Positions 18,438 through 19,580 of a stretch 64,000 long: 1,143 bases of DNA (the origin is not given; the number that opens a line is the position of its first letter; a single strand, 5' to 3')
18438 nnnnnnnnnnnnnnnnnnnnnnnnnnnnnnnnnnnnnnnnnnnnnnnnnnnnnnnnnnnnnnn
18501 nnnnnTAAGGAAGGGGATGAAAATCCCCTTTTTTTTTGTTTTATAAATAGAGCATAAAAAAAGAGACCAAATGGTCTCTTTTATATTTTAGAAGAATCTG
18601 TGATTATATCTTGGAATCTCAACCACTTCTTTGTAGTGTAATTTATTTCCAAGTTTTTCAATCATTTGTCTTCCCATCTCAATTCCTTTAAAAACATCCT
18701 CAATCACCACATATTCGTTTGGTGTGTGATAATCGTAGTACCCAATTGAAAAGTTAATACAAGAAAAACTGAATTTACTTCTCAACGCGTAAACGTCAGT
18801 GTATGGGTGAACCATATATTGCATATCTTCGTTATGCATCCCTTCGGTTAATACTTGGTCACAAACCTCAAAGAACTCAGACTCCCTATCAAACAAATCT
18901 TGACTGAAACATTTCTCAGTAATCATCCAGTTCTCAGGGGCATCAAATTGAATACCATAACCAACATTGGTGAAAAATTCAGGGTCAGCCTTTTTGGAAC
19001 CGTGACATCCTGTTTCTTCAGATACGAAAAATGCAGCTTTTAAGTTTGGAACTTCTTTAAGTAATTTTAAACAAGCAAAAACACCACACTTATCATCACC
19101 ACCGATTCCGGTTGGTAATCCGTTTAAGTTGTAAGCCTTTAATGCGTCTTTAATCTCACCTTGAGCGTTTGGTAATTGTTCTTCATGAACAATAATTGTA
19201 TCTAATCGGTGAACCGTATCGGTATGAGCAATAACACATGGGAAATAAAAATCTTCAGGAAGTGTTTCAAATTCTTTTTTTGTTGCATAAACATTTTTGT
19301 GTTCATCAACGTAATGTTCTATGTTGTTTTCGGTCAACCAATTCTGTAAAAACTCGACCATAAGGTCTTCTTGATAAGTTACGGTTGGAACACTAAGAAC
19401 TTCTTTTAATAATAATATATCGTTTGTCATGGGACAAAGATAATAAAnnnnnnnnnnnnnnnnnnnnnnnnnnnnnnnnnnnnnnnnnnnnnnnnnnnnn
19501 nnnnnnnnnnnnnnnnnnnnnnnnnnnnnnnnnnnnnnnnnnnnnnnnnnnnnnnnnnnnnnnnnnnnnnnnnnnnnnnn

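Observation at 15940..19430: Phage-encoded Clp proteolytic system: N-domain-less ClpC-like unfoldase with a divergent UVR-repeat gene and an adjacent M20/M42-like peptidase; ClpP encoded separately at 43043-43789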

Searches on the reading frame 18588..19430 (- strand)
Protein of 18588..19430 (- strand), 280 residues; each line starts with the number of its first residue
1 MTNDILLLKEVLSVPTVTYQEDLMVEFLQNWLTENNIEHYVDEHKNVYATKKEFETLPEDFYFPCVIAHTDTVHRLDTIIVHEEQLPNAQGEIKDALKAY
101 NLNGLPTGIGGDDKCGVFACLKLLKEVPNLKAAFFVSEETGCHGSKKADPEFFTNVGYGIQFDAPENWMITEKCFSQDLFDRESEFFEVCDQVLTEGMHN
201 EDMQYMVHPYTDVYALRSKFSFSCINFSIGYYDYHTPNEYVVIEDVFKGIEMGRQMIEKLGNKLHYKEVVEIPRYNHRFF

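Call 4: search_protein_families(library=pfam, proteins=[window:18588-19430:-], max_evalue=0.01)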
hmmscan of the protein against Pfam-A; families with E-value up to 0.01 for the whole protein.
window:18588-19430:- (280 aa): 2 families
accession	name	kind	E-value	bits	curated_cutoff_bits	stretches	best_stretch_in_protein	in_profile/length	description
PF01546.33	Peptidase_M20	-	3.1e-05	24.4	24.6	1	112-258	35-205/206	Peptidase family M20/M25/M40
PF05343.19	Peptidase_M42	-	0.0037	16.8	23.2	1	112-250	134-290/292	M42 glutamyl aminopeptidase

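Call 5: search_protein_families(library=ncbifam, proteins=[window:18588-19430:-], max_evalue=0.01)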
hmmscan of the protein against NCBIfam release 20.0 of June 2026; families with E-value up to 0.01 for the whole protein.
window:18588-19430:- (280 aa): 7 families
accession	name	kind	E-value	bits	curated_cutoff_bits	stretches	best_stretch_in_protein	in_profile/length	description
TIGR01902.1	dapE-lys-deAc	subfamily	7.4e-08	32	163.1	1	7-54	2-49/340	N-acetyl-ornithine/N-acetyl-lysine deacetylase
TIGR01893.1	aa-his-dipept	subfamily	8.4e-08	31.3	343.75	1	8-155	10-156/478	beta-Ala-His dipeptidase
TIGR01883.1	PepT-like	hypoth_equivalog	7e-07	28.6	274.25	1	10-165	8-159/361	peptidase T-like protein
NF003367.0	PRK04443.1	equivalog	1.7e-05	24.3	363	1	5-54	10-59/349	[LysW]-lysine hydrolase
NF009920.0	PRK13381.1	subfamily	3.2e-05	22.9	293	0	109-159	141-197/412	peptidase T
NF003976.0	PRK05469.1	subfamily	5.5e-05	22.2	255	0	218-259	363-404/409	tripeptide aminopeptidase PepT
NF006404.0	PRK08652.1-2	equivalog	9.2e-05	21.5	348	0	5-152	4-128/332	acetylornithine deacetylase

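Call 6: search_protein_families(library=phrogs, proteins=[window:18588-19430:-], max_evalue=0.001)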
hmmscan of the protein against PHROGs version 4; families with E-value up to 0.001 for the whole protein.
window:18588-19430:- (280 aa): 2 families
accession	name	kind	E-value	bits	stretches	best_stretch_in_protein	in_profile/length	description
phrog_4191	-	other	1.6e-32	113.9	1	4-252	4-236/342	peptidase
phrog_34186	-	unknown function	3.3e-13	50.7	1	45-260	48-248/368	-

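Call 47: search_solved_structures(query=window:18588-19430:-, show_alignments=3, max_evalue=0.01)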
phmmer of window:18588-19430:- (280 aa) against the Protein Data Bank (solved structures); distinct sequences matched with E-value up to 0.01: 1.
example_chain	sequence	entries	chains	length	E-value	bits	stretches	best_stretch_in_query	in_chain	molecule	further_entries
3gb0_A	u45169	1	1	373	9.6e-06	28.3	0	93-164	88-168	Peptidase T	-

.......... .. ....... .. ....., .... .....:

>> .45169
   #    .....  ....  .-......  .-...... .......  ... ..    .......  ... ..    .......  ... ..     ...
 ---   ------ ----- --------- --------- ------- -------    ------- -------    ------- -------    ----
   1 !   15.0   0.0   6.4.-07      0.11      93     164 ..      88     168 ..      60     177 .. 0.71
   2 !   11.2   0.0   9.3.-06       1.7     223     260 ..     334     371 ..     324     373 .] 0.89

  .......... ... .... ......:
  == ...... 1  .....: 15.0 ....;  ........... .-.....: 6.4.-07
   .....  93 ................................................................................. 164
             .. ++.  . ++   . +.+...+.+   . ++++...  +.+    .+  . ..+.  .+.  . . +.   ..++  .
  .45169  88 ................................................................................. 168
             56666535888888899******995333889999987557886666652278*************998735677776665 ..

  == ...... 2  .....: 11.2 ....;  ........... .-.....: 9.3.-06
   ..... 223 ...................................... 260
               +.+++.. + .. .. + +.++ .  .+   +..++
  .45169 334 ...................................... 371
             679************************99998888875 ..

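Call 61: find_homologous_proteins(query=window:18588-19430:-, max_evalue=0.001)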
Query window:18588-19430:- (280 aa): 2068 proteins with E <= 0.001 among 2300 candidates; the best 120 are listed.
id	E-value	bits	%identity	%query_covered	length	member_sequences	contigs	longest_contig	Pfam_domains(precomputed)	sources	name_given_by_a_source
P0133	6.9e-186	634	96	100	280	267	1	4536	-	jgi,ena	jgi:di/tripeptidase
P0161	2.4e-182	623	94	100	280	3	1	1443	PF01546.34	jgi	jgi:di/tripeptidase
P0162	2.0e-158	544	86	98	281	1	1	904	-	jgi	jgi:di/tripeptidase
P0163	5.2e-157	540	86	100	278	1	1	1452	-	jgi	jgi:hypothetical protein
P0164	1.9e-152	525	83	97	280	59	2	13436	-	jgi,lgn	jgi:putative aminopeptidase FrvX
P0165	3.6e-151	520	82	100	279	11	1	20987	-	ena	-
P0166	4.3e-151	520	83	97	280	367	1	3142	PF01546.34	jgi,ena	jgi:tripeptide aminopeptidase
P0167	5.5e-148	510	80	100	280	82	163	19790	PF01546.34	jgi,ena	jgi:tripeptide aminopeptidase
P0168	1.3e-146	505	79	100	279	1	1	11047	PF01546.34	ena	-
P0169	1.4e-146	505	79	97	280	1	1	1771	-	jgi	jgi:putative aminopeptidase FrvX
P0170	1.5e-146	505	81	96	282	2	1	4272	PF01546.34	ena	-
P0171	4.4e-146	504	80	100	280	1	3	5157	-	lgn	-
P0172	7.0e-146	503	80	96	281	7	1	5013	-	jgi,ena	jgi:di/tripeptidase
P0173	1.2e-145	502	78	100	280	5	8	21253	-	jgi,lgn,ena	jgi:di/tripeptidase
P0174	2.4e-145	501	82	97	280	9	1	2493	-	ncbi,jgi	jgi:tripeptide aminopeptidase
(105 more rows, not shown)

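Call 71: predict_structure(alignment_id=A2)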
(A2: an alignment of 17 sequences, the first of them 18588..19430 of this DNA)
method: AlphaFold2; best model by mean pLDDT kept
length: 280 residues; sequences in the alignment: 17
mean_pLDDT: 76.7   pTM: 0.82
mean pLDDT of the five models: 76.7, 46.1, 42.9, 40.6, 37.3
residues with pLDDT >= 90: 82; 70-90: 114; 50-70: 42; < 50: 42
segments of 3 or more residues with pLDDT < 50: 142-144, 165-179, 206-216, 271-280
pLDDT, mean of each block of 10 residues (from residue 1): 76 73 90 96 91 87 89 59 90 91 86 87 95 77 62 88 56 44 78 76 49 49 76 84 90 93 72 42
secondary structure, 60 per line:
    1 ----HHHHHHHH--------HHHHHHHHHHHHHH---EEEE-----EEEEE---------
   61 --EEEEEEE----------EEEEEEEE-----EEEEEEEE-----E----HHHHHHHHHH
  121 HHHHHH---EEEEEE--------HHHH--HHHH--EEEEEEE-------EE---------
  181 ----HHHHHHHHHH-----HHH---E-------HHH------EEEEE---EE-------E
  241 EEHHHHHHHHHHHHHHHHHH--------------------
elements in order: H5-12 H21-34 E38-41 E47-51 E63-69 E80-87 E93-100 H111-126 E130-135 H144-147 H150-153 E156-162 H185-194 E223-227 E240-242 H243-260

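Call 74: fold_search(model_id=the predicted structure, library=pdb)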
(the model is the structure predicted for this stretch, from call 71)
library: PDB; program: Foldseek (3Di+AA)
matches with E <= 10: 645; with E <= 0.001: 134
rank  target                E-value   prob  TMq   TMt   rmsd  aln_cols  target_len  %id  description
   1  1vix_A                4.2e-10  1.00  0.64  0.45  15.8       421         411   13  Crystal structure of a putative peptidase T (released 2003-12-30)
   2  1vix_B                5.4e-10  1.00  0.63  0.45  15.8       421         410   13  Crystal structure of a putative peptidase T (released 2003-12-30)
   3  3cpx_B                2.8e-09  1.00  0.57  0.52  10.1       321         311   16  Crystal structure of putative M42 glutamyl aminopeptidase (YP_676701.1) from Cytophaga hutchinsonii ATCC 33406 at 2.39 (released 2008-04-29)
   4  2wyr_F                3.3e-09  1.00  0.54  0.48  10.1       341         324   18  3-D structure of PhTET1-12s, dodecamer in the asymmetric unit (released 2010-12-01)
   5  3cpx_A                3.3e-09  1.00  0.54  0.49  10.2       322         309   17  Crystal structure of putative M42 glutamyl aminopeptidase (YP_676701.1) from Cytophaga hutchinsonii ATCC 33406 at 2.39 (released 2008-04-29)
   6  1fno                  5.4e-09  1.00  0.64  0.46  11.6       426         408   14  PEPTIDASE T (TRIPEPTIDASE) (released 2002-03-13)
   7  2wyr_A                5.4e-09  1.00  0.53  0.46  10.3       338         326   15  3-D structure of PhTET1-12s, dodecamer in the asymmetric unit (released 2010-12-01)
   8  2wyr_B                6.4e-09  1.00  0.56  0.49   9.8       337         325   17  3-D structure of PhTET1-12s, dodecamer in the asymmetric unit (released 2010-12-01)
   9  3gb0                  1.3e-08  1.00  0.68  0.52   7.5       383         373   13  Crystal structure of aminopeptidase PepT (NP_980509.1) from Bacillus cereus ATCC 10987 at 2.04 A resolution (released 2009-03-03)
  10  2qyv_A                1.3e-08  1.00  0.45  0.28   3.5       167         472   23  Crystal structure of putative Xaa-His dipeptidase (YP_718209.1) from Haemophilus somnus 129PT at 2.11 A resolution (released 2007-08-28)
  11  4x8i_B                1.5e-08  1.00  0.57  0.48  11.0       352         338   15  de novo crystal structure of the Pyrococcus Furiosus TET3 aminopeptidase (released 2016-02-10)
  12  1ylo_A                1.8e-08  1.00  0.57  0.47   9.9       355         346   13  Crystal Structure of Protein of Unknown Function (Possible Aminopeptidase) S2589 from Shigella flexneri 2a str. 2457T (released 2005-03-08)
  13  9qr6_A                2.2e-08  1.00  0.56  0.46  11.0       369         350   14  CryoEM structure of the tetrahedral M42 aminopeptidase from M. jannaschii (released 2026-01-14)
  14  2pe3_B                2.4e-08  1.00  0.58  0.50  11.4       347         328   16  Crystal structure of Frv operon protein FRVX (PH1821)from pyrococcus horikoshii OT3 (released 2007-10-02)
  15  2qyv_B                3.1e-08  1.00  0.45  0.28   3.5       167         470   23  Crystal structure of putative Xaa-His dipeptidase (YP_718209.1) from Haemophilus somnus 129PT at 2.11 A resolution (released 2007-08-28)
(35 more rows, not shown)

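Call 102: search_dna_similar(query=window:18588-19430:-, collection=phages, mode=protein, max_rows=25, max_evalue=1e-8)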
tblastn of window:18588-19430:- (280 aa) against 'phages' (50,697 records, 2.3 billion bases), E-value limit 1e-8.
Records with a match: 32; places in all: 33; records where one place covers at least 80% of the query: 29.
Best place of each record, by identity: <60% 32.
By first word of the organism name: Klebsiella 12; Cellulophaga 7; Brevibacillus 3; Shigella 2; Bacillus 2; Enterococcus 2; Bacteriophage 1; uncultured 1; Acinetobacter 1; Aquificae 1.
By host as written in the record: Klebsiella pneumoniae 7; Cellulophaga sp. HaHa_2_95 4; Brevibacillus laterosporus 3; - 2; Cellulophaga baltica NN016038 2; Shigella flexneri 2; Klebsiella pneumoniae 51503 2; Bacillus cohnii 2; and 7 more.
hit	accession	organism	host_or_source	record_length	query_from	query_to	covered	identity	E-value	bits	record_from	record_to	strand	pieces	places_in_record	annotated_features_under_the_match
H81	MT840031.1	Bacteriophage sp.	human fecal samples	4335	4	258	91%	32.1%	2e-23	105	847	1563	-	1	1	record has no annotation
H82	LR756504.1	uncultured phage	metagenomic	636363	8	273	95%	29.6%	6e-21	98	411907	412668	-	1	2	record has no annotation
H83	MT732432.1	Cellulophaga phage Calle_1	Cellulophaga sp. HaHa_2_95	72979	8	275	96%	29.3%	5e-25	110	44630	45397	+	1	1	peptidase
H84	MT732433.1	Cellulophaga phage Calle_2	Cellulophaga sp. HaHa_2_95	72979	8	275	96%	29.3%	5e-25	110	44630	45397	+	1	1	peptidase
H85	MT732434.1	Cellulophaga phage Calle_3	Cellulophaga sp. HaHa_2_95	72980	8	275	96%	29.3%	5e-25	110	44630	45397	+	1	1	peptidase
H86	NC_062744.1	Cellulophaga phage Calle_1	Cellulophaga sp. HaHa_2_95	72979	8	275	96%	29.3%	5e-25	110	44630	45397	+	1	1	peptidase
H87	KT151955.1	Brevibacillus phage Jenst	Brevibacillus laterosporus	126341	8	280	98%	28.5%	2e-13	76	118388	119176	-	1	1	putative peptidase M20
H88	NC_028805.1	Brevibacillus phage Jenst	Brevibacillus laterosporus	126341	8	280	98%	28.5%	2e-13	76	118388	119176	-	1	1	peptidase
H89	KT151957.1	Brevibacillus phage SecTim467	Brevibacillus laterosporus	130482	8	280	98%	28.5%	2e-13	76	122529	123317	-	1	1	hypothetical protein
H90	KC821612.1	Cellulophaga phage phi40:1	Cellulophaga baltica NN015840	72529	8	275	96%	28.2%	3e-24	107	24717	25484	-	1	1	peptidase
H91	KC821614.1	Cellulophaga phage phi38:1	Cellulophaga baltica NN016038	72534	8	275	96%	28.2%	3e-24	107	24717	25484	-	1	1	peptidase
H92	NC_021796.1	Cellulophaga phage phi38:1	Cellulophaga baltica NN016038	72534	8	275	96%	28.2%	3e-24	107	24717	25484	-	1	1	peptidase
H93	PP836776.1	Klebsiella phage vB_Kpn_HF0522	Klebsiella pneumoniae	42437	4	278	98%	23.8%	2e-9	64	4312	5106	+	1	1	peptidase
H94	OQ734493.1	Klebsiella phage pKP-M212-2.1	Klebsiella pneumoniae M212-2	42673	4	278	98%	23.5%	5e-9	63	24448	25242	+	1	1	peptidase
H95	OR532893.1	Klebsiella phage RCIP0099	Klebsiella pneumoniae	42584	4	259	91%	25.1%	1e-9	65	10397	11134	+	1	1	hypothetical protein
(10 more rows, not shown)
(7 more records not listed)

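Call 107: search_protein_families(library=padloc, proteins=[window:18588-19430:-], max_evalue=0.001)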
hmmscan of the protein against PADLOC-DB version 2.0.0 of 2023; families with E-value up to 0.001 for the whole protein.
window:18588-19430:- (280 aa): 0 families
